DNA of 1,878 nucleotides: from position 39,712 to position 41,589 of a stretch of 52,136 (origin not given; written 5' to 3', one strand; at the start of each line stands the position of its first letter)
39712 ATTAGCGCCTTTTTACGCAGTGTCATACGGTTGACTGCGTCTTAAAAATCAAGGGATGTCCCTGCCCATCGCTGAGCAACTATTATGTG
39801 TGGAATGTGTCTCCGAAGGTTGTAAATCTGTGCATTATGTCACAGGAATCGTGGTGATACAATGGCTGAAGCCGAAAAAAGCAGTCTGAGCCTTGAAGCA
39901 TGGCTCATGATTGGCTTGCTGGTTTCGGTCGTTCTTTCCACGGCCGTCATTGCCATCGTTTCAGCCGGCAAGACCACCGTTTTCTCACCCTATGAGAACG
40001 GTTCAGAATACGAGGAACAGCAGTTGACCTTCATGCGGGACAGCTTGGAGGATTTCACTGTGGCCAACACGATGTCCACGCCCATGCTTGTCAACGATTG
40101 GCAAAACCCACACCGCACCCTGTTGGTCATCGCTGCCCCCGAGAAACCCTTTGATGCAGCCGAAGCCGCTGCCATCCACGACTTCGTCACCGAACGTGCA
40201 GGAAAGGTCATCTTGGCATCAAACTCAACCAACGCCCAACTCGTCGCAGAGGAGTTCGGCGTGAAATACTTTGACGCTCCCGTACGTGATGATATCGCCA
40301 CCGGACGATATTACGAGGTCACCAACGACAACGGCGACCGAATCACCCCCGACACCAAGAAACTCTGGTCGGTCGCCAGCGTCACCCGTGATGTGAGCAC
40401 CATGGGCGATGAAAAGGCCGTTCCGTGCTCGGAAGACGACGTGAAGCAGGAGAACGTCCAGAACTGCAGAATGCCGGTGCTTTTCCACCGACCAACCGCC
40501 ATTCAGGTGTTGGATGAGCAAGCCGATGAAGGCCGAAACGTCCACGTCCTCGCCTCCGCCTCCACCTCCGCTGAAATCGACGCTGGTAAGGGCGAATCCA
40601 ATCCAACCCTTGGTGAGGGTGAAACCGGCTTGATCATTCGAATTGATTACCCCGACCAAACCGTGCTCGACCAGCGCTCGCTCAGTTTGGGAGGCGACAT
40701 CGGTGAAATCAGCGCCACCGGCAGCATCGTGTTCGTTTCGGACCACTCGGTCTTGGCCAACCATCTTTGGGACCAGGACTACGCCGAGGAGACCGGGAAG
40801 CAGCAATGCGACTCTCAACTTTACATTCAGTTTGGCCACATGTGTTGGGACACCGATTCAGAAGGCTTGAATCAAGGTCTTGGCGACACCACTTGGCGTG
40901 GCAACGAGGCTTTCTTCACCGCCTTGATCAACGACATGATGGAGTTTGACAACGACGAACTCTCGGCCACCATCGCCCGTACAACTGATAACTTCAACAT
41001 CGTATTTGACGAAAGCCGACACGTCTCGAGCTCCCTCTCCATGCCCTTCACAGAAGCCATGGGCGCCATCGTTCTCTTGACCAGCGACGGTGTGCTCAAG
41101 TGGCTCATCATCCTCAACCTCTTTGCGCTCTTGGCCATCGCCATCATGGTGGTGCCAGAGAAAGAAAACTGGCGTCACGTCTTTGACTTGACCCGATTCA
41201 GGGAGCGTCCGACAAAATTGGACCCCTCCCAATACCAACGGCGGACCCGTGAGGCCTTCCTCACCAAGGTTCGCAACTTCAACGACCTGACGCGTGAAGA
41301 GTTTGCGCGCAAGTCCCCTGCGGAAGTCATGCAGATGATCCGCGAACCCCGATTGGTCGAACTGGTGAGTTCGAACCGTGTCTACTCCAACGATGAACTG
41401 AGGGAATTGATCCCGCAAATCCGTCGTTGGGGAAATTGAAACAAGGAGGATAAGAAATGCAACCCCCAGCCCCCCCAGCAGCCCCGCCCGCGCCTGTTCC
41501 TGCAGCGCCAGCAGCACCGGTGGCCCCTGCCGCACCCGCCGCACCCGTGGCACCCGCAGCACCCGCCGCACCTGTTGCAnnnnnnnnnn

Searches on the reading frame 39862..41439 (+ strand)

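Call 75: search_protein_families(library=pfam, proteins=[window:39862-41439:+], max_evalue=0.00001)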
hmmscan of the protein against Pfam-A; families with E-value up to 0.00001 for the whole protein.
window:39862-41439:+ (525 aa): 1 family
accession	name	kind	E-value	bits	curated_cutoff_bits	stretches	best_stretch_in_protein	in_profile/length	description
PF14258.12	DUF4350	-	1.7e-06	28.9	30.4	0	81-302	35-167/181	Domain of unknown function (DUF4350)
